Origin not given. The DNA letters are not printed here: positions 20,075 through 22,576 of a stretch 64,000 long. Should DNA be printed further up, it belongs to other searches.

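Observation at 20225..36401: Catabolic island pairing a GRE with only redox enzymes and a sugar-type uptake system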

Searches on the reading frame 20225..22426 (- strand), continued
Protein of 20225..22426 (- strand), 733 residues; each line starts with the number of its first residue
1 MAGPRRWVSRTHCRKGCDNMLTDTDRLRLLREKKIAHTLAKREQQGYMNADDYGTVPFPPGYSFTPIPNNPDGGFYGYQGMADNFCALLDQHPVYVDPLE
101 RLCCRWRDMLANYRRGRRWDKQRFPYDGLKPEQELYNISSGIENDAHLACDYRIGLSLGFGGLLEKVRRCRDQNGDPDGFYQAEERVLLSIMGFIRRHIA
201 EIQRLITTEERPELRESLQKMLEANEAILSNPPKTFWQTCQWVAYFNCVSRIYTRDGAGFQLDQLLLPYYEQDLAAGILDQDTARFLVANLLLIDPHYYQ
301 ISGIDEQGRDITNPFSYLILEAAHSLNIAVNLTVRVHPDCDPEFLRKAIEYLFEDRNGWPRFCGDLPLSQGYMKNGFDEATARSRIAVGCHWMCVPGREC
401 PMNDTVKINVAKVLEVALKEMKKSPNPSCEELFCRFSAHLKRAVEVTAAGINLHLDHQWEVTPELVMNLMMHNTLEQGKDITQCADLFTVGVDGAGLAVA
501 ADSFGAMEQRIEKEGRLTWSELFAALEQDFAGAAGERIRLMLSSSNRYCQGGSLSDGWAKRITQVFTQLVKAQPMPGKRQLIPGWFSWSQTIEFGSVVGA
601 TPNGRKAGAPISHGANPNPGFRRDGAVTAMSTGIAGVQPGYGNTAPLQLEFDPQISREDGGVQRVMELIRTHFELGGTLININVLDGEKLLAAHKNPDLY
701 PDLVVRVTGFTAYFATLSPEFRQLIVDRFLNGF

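Call 30: search_solved_structures(query=window:20228-22369:-, max_evalue=0.00001, show_alignments=3)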
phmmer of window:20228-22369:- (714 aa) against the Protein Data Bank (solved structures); distinct sequences matched with E-value up to 0.00001: 34.
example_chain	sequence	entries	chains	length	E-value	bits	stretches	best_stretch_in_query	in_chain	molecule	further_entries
8yjo_A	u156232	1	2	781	4e-57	197.4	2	282-709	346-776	Probable dehydratase PflD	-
1r8w_A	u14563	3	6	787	7.4e-49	170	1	127-708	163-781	glycerol dehydratase | B12-independent glycerol dehydratase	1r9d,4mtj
6xs4_A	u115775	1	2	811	1.7e-47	165.5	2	445-709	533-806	Formate C-acetyltransferase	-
8id7_A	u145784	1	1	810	4.8e-47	164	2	445-709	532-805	Probable dehydratase YbiW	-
8yjn_A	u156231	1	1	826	5.3e-47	163.9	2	445-709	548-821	Probable dehydratase YbiW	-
2f3o_A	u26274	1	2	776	1.2e-45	159.4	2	281-709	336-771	pyruvate formate-lyase 2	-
9rco_A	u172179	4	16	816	2.1e-42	148.7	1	282-709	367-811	Glycyl radical protein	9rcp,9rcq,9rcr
5ymr_B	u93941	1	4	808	3.2e-41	144.8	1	282-708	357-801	Formate acetyltransferase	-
8id0_A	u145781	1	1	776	4.4e-41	144.3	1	277-709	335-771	formate C-acetyltransferase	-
6lon_B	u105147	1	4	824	1.3e-39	139.4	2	475-710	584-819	PFL2/glycerol dehydratase family glycyl radical enzyme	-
7vua_A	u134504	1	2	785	2.8e-39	138.4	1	191-711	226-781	HplG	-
8iof_A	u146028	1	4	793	6.6e-39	137.1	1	172-709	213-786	Benzylsuccinate synthase alpha subunit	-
5fav_A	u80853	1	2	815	3.8e-38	134.6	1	150-714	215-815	Choline trimethylamine-lyase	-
9ht9_A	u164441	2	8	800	4.5e-38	134.4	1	150-714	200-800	Choline trimethylamine-lyase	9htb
7kq3_A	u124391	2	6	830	4.5e-38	134.4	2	476-708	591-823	Isethionate sulfite-lyase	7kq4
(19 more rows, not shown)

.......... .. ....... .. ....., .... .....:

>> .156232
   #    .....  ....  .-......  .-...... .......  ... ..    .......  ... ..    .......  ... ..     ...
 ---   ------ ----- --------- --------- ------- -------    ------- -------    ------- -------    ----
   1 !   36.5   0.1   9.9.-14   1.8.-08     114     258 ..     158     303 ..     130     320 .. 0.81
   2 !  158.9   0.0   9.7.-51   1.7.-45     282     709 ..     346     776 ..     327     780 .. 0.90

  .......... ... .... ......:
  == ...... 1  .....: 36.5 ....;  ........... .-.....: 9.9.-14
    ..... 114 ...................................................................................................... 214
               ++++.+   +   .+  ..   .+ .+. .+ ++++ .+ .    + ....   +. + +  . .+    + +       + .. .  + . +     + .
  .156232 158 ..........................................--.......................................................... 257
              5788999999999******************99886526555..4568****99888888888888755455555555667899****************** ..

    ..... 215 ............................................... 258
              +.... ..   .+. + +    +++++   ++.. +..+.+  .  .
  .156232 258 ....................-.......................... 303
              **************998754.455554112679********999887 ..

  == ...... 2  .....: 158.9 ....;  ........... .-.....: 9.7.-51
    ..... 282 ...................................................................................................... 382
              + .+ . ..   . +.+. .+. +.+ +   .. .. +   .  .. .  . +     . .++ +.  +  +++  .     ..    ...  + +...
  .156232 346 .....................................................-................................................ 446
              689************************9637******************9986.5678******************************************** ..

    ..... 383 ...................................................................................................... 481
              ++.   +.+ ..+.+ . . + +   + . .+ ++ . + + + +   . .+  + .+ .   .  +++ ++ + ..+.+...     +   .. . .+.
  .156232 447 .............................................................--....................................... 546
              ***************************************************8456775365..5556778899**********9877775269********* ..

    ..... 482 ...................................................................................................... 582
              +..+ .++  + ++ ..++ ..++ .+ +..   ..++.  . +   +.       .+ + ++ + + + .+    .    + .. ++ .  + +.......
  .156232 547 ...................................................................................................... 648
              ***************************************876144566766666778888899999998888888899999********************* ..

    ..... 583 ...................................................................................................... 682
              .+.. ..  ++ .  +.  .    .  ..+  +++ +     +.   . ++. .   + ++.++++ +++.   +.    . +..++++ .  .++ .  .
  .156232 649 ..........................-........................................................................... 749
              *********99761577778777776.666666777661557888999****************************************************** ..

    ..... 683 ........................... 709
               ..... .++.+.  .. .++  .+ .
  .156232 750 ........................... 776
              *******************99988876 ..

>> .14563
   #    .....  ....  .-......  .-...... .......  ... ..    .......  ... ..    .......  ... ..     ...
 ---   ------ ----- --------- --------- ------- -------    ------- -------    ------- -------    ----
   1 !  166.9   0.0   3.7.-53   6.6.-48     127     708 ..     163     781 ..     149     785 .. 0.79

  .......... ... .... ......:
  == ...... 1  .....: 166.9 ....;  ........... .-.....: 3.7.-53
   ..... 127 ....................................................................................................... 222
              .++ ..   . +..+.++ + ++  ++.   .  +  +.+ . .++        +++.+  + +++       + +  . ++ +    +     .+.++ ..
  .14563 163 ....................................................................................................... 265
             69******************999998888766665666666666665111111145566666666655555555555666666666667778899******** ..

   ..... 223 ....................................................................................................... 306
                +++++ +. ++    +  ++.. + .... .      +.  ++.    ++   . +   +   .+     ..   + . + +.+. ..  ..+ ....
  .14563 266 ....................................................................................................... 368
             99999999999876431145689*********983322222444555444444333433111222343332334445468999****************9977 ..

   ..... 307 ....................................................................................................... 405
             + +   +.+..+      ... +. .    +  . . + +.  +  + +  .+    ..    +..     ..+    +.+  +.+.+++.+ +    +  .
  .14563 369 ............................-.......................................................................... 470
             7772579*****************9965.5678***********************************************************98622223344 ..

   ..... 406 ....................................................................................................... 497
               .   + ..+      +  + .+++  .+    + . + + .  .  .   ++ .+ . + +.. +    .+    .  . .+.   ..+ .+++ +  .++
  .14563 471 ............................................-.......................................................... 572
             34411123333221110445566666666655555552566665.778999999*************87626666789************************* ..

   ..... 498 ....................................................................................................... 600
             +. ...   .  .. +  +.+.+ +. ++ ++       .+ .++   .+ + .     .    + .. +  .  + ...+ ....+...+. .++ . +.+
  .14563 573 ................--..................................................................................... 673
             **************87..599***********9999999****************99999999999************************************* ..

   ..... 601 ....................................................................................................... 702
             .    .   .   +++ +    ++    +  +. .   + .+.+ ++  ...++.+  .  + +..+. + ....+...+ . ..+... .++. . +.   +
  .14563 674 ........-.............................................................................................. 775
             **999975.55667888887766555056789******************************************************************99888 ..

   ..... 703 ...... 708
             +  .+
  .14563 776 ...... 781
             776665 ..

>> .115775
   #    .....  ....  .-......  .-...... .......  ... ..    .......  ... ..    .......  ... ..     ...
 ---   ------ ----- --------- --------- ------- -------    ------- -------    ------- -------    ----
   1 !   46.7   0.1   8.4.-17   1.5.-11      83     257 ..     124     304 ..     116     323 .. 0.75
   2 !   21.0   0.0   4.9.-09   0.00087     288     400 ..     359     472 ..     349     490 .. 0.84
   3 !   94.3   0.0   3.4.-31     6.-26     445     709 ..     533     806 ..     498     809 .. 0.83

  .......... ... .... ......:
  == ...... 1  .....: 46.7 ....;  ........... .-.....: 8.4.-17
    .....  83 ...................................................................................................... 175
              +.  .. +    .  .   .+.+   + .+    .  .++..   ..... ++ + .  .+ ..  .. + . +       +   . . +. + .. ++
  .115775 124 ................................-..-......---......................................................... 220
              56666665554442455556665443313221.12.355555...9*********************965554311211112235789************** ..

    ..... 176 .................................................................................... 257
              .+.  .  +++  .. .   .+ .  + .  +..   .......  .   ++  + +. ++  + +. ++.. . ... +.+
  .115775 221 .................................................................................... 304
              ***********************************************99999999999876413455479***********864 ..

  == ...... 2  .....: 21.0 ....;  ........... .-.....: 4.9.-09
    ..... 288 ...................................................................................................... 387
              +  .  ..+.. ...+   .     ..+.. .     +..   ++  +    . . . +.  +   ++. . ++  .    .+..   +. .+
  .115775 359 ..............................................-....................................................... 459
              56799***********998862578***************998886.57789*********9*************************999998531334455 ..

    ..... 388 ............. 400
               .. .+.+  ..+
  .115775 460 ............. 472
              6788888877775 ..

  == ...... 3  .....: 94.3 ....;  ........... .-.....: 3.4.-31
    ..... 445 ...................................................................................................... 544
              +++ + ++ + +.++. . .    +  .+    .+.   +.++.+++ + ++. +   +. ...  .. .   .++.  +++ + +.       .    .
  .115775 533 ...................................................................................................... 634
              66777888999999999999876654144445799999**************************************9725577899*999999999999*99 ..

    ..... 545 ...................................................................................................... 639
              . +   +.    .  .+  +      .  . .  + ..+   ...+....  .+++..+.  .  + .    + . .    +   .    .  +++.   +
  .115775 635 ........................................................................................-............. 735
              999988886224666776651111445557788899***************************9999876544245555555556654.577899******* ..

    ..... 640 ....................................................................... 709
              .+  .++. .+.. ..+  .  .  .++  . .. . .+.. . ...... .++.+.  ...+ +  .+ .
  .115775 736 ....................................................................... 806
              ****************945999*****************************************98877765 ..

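Call 43: find_related_loci(query=A1, collection=metagenome_contigs, flank=10000)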
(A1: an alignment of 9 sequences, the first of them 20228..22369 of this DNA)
Query A1 (714 aa) in metagenome_contigs; peptide patterns used: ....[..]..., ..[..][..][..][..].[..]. (x = any residue, [..] = any of these).
600 stretches matched a pattern (row limit reached: there are more); 497 encode a relative of the query (tblastn E <= 1e-3); the best 80 are kept; 80 distinct loci.
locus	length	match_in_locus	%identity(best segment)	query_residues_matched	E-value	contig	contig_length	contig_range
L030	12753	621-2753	69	6-714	0e+0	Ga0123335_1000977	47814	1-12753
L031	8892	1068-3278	65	1-713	0e+0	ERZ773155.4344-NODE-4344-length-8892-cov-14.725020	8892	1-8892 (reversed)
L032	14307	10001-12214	63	1-713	0e+0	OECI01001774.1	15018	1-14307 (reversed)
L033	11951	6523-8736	64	1-713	0e+0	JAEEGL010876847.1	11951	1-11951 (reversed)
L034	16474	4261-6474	64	1-714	0e+0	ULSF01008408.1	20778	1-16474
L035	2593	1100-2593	92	1-498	0e+0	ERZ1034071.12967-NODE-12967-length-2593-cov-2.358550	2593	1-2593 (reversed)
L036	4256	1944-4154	61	1-714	0e+0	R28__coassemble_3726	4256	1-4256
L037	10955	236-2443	60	1-713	0e+0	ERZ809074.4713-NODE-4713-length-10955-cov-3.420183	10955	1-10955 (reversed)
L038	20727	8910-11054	62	2-714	0e+0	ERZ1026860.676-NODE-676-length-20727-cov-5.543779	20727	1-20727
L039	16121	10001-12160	60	1-714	0e+0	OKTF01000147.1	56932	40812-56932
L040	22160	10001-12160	60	1-714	0e+0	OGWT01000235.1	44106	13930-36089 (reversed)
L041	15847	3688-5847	60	1-714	0e+0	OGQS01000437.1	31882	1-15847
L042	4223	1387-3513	59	2-713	0e+0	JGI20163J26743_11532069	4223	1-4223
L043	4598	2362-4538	63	1-714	0e+0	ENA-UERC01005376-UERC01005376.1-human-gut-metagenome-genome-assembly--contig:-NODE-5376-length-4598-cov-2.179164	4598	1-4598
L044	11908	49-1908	65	92-714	0e+0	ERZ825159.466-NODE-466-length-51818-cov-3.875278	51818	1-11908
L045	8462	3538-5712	58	7-712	0e+0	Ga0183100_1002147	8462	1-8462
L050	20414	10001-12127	58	2-714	0e+0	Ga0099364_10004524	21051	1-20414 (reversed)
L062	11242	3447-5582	54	2-711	0e+0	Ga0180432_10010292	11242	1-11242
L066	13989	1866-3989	55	7-713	0e+0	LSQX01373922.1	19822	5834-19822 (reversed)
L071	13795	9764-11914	50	2-711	0e+0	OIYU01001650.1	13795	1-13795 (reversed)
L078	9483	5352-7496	49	2-711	0e+0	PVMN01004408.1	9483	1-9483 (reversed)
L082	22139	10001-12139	51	6-711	0e+0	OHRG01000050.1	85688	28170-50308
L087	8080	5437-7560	49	6-711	0e+0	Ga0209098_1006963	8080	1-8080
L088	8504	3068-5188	49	7-711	0e+0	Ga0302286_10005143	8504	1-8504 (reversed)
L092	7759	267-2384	49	7-711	0e+0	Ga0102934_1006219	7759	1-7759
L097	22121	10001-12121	49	5-711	0e+0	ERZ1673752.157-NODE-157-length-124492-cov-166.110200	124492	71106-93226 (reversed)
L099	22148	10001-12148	49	7-711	0e+0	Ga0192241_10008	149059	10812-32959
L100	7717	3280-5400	48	7-711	0e+0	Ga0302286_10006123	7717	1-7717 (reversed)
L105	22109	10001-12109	48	11-712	0e+0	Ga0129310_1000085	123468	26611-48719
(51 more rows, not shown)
